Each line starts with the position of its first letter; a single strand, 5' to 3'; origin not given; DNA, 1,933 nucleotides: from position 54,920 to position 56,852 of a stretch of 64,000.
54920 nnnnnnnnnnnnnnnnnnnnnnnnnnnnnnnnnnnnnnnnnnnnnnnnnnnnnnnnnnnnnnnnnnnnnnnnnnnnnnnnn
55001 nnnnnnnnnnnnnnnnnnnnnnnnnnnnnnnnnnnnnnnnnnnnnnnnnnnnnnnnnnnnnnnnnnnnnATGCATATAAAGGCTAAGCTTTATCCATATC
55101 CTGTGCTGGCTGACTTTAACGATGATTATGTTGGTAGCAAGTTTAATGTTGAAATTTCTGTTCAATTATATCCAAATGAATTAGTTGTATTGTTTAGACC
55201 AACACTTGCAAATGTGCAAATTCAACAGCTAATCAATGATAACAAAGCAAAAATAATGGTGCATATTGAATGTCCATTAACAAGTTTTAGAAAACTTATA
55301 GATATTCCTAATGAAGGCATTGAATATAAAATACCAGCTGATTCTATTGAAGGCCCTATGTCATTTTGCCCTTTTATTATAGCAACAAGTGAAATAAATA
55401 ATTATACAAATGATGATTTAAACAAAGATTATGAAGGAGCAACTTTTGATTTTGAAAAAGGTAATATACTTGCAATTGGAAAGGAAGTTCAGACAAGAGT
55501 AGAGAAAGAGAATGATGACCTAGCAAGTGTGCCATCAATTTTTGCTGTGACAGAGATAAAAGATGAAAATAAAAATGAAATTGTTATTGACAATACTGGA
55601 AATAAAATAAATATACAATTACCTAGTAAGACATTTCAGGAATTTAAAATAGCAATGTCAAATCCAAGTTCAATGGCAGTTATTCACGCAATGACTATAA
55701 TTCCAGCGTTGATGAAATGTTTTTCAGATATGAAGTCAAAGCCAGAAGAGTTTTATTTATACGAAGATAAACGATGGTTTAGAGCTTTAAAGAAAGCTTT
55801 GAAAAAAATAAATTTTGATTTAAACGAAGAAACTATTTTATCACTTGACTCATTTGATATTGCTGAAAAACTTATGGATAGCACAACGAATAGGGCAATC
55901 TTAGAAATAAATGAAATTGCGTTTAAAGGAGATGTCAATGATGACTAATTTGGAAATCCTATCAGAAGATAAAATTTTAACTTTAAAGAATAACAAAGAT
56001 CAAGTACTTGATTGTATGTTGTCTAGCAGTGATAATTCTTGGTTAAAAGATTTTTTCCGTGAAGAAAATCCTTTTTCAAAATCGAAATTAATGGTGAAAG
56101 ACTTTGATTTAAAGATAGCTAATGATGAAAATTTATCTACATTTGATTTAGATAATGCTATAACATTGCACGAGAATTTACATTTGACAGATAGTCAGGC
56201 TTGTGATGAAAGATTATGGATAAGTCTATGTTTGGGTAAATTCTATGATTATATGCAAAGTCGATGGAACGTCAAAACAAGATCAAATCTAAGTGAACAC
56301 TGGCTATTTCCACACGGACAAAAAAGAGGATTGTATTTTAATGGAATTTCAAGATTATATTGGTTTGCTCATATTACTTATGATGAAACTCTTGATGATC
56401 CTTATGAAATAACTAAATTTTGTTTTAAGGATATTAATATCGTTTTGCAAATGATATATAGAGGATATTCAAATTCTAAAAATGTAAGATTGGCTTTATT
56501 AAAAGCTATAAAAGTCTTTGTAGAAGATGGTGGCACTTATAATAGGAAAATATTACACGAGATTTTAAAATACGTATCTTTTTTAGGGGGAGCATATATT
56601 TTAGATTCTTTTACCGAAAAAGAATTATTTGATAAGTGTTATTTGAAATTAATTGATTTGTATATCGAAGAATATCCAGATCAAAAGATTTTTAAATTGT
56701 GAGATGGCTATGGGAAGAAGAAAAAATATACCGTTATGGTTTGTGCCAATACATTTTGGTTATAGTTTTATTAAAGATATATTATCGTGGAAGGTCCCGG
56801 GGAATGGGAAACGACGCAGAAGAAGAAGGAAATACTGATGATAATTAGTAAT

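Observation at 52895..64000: Ten-gene coupled operon joining a MORC-like GHKL ATPase module and an SNF2 helicase to a split type III R-M pair: candidate undescribed composite defence system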

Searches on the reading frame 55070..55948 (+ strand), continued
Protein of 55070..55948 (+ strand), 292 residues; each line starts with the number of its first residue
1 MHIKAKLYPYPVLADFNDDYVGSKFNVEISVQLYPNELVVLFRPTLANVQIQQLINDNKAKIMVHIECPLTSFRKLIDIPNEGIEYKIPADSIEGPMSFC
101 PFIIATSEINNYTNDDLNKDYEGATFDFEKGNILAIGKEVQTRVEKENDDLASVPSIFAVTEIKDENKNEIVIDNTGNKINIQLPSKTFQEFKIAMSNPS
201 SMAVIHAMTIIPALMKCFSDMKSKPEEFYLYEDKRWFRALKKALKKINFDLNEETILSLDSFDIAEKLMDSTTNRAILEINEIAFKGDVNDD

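Call 62: fold_search(model_id=the predicted structure, library=pdb)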
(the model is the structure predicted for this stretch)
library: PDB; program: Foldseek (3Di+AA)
matches with E <= 10: 1320; with E <= 0.001: 1
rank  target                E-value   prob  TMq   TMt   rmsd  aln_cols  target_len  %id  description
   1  2x41                  8.1e-04  0.94  0.17  0.08  12.7       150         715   11  Structure of beta-glucosidase 3B from Thermotoga neapolitana in complex with glucose (released 2010-02-09)
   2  2x40                  1.5e-03  0.91  0.18  0.08  12.6       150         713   11  Structure of beta-glucosidase 3B from Thermotoga neapolitana in complex with glycerol (released 2010-02-09)
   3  1fg9_E                2.6e-03  1.00  0.23  0.33   5.0       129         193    8  3:1 COMPLEX OF INTERFERON-GAMMA RECEPTOR WITH INTERFERON-GAMMA DIMER (released 2000-08-11)
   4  4eq2                  3.0e-03  1.00  0.23  0.30   6.1       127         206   12  Crystal Structure Analysis of Chicken Interferon Gamma Receptor Alpha Chain (released 2013-04-24)
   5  4u3h                  4.0e-03  0.98  0.20  0.45   7.4       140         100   10  Crystal structure of FN3con (released 2015-02-11)
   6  1x5f_MODEL_1_A        4.5e-03  0.98  0.23  0.45   7.0       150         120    8  The solution structure of the first fibronectin type III domain of human Neogenin (released 2005-11-15)
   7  7tyj_B                4.8e-03  0.87  0.22  0.19   9.7       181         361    9  Cryo-EM Structure of insulin receptor-related receptor (IRR) in apo-state captured at pH 7. The 3D refinement was focu (released 2023-02-15)
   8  7tyk_A                5.1e-03  0.82  0.22  0.10  10.1       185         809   10  Cryo-EM Structure of insulin receptor-related receptor (IRR) in apo-state captured at pH 7. The 3D refinement was appl (released 2023-02-15)
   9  2hvb_A                6.8e-03  0.99  0.24  0.51   4.8       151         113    9  Crystal structure of hypothetical protein PH1083 from Pyrococcus horikoshii OT3 (released 2007-01-28)
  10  4nn6_B                8.7e-03  0.99  0.25  0.34   6.2       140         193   11  Cytokine receptor complex - Crystal form 1B (released 2014-03-19)
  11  9h6x                  9.2e-03  0.13  0.13  0.03  25.3       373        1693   10  Cryo-EM structure of lipid-bound human myoferlin (25 mol% DOPS/5 mol% PI(4,5)P2 nanodisc) (released 2025-06-04)
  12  8a1f_B                9.8e-03  0.99  0.22  0.19   5.5       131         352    9  Human PTPRK N-terminal domains MAM-Ig-FN1 (released 2023-03-15)
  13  2gys_B                1.0e-02  0.89  0.23  0.17  12.9       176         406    7  2.7 A structure of the extracellular domains of the human beta common receptor involved in IL-3, IL-5, and GM-CSF sign (released 2006-06-20)
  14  2dju_MODEL_1_A        1.1e-02  0.98  0.23  0.49   6.3       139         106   12  Solution structures of the fn3 domain of human receptor-type tyrosine-protein phosphatase F (released 2006-10-05)
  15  6hyf_C                1.1e-02  0.93  0.19  0.45   5.7       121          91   12  Crystal structure of the third FNIII domain from rat beta4 integrin, a binding site for periaxin (released 2019-05-08)
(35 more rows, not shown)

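Call 73: search_protein_families(library=pfam, proteins=[L008:4704-5300:+, L009:12831-13862:-, L013:12386-13075:+], max_evalue=0.01)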
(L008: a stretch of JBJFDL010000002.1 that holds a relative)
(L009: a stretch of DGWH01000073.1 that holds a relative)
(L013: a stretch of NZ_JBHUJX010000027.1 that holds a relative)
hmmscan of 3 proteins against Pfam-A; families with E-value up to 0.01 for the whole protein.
L008:4704-5300:+ (199 aa): 2 families
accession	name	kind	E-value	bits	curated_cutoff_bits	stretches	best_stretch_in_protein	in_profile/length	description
PF11907.13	DUF3427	-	1.2e-15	58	27.7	1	17-153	123-268/280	Domain of unknown function (DUF3427)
PF03118.21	RNA_pol_A_CTD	-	7.8e-08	32.4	23.8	1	157-196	6-45/67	Bacterial RNA polymerase, alpha chain C terminal domain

L009:12831-13862:- (343 aa): 0 families

L013:12386-13075:+ (229 aa): 1 family
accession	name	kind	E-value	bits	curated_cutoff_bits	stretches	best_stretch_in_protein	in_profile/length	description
PF00437.27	T2SSE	-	0.0065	15.6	24.9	0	157-217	108-170/370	Type II/IV secretion system protein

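Call 83: search_protein_representatives(alignment_id=A7)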
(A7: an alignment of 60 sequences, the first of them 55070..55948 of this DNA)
Query: 60 sequences, 292 profile positions. Proteins with E-value up to 0.001 (for the whole library): 3291; up to 1e-10: 2630; up to 1e-30: 1381. The best 150 are listed.
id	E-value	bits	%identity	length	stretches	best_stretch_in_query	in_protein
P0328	1.3e-118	411.8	-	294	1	1-291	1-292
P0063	7.1e-110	383.1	-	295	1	1-285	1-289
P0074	2.9e-95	335.1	-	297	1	1-292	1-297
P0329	7.7e-94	330.5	-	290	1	1-289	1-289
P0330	1.5e-93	329.5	-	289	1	1-291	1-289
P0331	3.6e-93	328.3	-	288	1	1-289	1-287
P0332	2.5e-91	322.2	-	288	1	1-288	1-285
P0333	2.6e-91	322.2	-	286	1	1-289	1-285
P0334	3.4e-91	321.8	-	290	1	1-286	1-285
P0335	3.5e-89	315.2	-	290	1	1-288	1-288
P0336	5.6e-89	314.5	-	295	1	1-284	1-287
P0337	5.6e-87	308.0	-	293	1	1-286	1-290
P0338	9.1e-87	307.3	-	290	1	1-283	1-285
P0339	2.6e-86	305.8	-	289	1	1-290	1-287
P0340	2.8e-86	305.7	-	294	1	1-291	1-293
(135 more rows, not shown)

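Call 85: search_protein_families(library=pfam, proteins=[L001:14193-14831:+, L001:16745-17287:+, L002:16389-16730:+, L003:411-1208:+], max_evalue=0.01)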
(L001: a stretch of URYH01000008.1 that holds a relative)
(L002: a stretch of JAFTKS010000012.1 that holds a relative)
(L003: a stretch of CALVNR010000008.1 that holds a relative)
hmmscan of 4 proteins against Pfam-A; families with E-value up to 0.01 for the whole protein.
L001:14193-14831:+ (212 aa): 8 families
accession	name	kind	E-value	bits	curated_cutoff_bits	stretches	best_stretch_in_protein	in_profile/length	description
PF13851.11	GAS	-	1.1e-05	25.4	32.3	1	34-89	39-94/200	Growth-arrest specific micro-tubule binding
PF17675.6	APG6_N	-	0.00036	21.4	45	1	11-90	32-101/132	Apg6 coiled-coil region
PF04977.20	DivIC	-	0.00099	19.3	28.9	1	44-95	19-70/80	Septum formation initiator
PF10186.14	ATG14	-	0.0027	17.3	33.2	1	32-100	73-137/347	Vacuolar sorting 38 and autophagy-related subunit 14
PF11365.13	SOGA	-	0.0028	19.1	31.1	1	38-89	3-54/94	Protein SOGA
PF24922.1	ACBP4_C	-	0.0045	17.6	31.2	0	41-84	2-45/105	Acyl-CoA-binding domain-containing protein 4-6, C-terminal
PF25450.1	Rab11-FIP3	-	0.0089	16.8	31.9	0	33-87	59-114/125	Rab11-FIP3-like domain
PF01166.23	TSC22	-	0.0093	16.6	30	0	39-86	11-53/57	TSC-22/dip/bun family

L001:16745-17287:+ (180 aa): 0 families

L002:16389-16730:+ (113 aa): 1 family
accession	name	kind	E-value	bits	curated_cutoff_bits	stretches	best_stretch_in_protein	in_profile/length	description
PF13711.11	DUF4160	-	1.9e-09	38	23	1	35-100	4-65/65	Domain of unknown function (DUF4160)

L003:411-1208:+ (265 aa): 0 families

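Call 93: search_protein_families(library=padloc, proteins=[L001:14193-14831:+], max_evalue=0.001)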
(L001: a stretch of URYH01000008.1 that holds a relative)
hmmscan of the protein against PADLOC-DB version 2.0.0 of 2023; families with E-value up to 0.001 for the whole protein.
L001:14193-14831:+ (212 aa): 0 families

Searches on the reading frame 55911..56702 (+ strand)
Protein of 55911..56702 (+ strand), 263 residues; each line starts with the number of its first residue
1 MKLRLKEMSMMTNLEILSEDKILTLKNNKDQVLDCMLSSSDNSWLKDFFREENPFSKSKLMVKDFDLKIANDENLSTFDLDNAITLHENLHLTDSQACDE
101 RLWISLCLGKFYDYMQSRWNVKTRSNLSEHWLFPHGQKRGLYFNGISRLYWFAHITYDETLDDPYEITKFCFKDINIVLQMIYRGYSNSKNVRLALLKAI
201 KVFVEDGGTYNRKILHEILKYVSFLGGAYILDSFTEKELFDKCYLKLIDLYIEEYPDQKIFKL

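Call 5: search_protein_families(library=padloc, proteins=[window:55911-56702:+], max_evalue=0.01)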
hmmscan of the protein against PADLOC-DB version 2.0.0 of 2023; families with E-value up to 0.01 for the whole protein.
window:55911-56702:+ (263 aa): 4 families
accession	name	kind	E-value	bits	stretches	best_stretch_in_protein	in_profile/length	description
PDLC04586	PDC-M33C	-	5.4e-64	214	1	11-249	1-241/247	-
PDLC04584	PDC-M33C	-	7e-35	118.7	1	10-242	1-237/250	-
PDLC04585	PDC-M33C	-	1.5e-28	98.4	1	19-241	8-243/346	-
PDLC04587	PDC-M33C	-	4.2e-21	73.6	1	14-242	3-237/312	-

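Call 6: search_protein_families(library=pfam, proteins=[window:55911-56702:+], max_evalue=0.01)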
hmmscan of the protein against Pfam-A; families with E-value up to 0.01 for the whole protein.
window:55911-56702:+ (263 aa): 1 family
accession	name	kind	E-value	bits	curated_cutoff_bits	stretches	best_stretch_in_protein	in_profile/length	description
PF19866.4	DUF6339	-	3.8e-46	157.5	23.2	1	78-244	1-174/175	Family of unknown function (DUF6339)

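Call 7: search_protein_families(library=ncbifam, proteins=[window:55911-56702:+], max_evalue=0.01)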
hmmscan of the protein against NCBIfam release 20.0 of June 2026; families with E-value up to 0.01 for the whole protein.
window:55911-56702:+ (263 aa): 0 families

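Call 75: search_solved_structures(query=A4, max_evalue=10)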
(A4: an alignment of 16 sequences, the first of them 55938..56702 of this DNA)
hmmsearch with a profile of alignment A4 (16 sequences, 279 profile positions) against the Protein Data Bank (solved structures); distinct sequences matched with E-value up to 10: 0.
